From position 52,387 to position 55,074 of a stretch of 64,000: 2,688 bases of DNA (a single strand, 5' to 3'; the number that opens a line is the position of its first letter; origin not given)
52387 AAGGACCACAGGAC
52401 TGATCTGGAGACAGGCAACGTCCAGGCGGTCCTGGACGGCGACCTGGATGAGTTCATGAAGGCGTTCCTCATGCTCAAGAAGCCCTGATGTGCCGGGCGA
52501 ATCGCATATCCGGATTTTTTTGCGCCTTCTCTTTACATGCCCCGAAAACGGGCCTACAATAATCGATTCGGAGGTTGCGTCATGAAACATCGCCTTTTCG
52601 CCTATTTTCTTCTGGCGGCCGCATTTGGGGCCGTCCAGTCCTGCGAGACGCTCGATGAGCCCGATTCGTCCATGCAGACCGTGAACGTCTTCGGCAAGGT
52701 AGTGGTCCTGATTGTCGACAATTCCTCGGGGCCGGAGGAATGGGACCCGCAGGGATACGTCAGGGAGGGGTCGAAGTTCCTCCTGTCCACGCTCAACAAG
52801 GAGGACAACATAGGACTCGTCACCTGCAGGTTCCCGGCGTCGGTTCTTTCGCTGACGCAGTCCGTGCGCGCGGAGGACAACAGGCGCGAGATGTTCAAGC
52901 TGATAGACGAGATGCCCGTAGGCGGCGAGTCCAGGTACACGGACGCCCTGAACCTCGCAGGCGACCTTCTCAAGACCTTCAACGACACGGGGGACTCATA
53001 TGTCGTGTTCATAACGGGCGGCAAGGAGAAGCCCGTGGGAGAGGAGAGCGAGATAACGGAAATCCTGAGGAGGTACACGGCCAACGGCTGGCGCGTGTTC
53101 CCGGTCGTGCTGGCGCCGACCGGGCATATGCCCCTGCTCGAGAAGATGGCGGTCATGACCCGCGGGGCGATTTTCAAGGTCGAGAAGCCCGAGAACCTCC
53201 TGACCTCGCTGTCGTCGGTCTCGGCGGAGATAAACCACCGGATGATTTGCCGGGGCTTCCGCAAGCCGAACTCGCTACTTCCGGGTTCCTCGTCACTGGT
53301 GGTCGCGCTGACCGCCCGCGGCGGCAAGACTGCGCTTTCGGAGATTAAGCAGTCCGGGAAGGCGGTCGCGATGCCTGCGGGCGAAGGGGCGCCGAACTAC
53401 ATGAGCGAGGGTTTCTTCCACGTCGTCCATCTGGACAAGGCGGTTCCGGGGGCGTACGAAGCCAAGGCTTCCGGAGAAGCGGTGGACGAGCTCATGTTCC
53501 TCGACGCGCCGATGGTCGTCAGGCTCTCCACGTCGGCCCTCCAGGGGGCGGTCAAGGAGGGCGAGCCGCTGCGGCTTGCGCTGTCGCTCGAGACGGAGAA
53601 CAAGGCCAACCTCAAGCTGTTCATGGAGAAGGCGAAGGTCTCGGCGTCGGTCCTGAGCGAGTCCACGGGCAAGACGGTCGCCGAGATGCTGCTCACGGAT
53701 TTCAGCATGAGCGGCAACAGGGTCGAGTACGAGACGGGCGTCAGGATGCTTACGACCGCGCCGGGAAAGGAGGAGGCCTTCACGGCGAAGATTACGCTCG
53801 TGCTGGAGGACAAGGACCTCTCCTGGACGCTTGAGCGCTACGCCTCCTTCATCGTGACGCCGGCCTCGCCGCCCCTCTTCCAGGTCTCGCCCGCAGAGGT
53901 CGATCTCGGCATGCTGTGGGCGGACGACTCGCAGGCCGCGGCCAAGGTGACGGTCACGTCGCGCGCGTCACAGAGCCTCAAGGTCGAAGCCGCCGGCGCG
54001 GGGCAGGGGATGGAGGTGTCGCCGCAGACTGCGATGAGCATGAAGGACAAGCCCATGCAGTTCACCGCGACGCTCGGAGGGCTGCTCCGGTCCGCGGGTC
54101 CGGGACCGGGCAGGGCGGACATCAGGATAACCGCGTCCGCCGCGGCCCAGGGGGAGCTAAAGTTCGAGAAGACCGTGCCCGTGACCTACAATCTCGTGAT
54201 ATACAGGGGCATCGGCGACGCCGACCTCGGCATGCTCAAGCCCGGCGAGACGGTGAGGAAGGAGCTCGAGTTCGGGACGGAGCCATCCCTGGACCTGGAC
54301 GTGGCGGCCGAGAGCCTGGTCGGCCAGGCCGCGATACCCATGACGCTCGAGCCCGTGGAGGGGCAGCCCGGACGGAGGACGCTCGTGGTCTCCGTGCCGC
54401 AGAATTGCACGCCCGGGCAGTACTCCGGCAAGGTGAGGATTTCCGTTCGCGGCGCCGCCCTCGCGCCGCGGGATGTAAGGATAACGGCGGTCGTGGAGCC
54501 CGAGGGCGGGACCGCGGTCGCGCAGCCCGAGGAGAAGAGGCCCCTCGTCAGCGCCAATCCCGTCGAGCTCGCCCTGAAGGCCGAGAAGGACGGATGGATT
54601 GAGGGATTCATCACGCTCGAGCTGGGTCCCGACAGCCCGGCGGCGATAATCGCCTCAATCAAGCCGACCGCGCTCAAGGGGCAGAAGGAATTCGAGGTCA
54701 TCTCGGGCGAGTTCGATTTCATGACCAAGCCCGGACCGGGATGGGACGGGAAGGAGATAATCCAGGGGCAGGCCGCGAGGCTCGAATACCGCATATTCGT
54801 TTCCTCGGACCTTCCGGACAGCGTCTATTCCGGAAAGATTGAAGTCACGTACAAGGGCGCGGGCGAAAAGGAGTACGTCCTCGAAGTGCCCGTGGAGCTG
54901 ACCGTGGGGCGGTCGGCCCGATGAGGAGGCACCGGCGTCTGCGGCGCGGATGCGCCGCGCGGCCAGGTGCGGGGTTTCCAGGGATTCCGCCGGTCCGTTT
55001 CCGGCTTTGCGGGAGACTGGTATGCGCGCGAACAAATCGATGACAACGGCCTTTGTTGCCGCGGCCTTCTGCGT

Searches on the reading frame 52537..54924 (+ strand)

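Call 41: search_protein_families(library=pfam, proteins=[window:52537-54924:+], max_evalue=0.01)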
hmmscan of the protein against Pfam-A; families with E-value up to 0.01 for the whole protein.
window:52537-54924:+ (795 aa): 1 family
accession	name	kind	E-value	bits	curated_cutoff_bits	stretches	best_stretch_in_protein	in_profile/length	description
PF13519.12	VWA_2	-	0.00019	22.5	27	1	56-162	1-106/107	von Willebrand factor type A domain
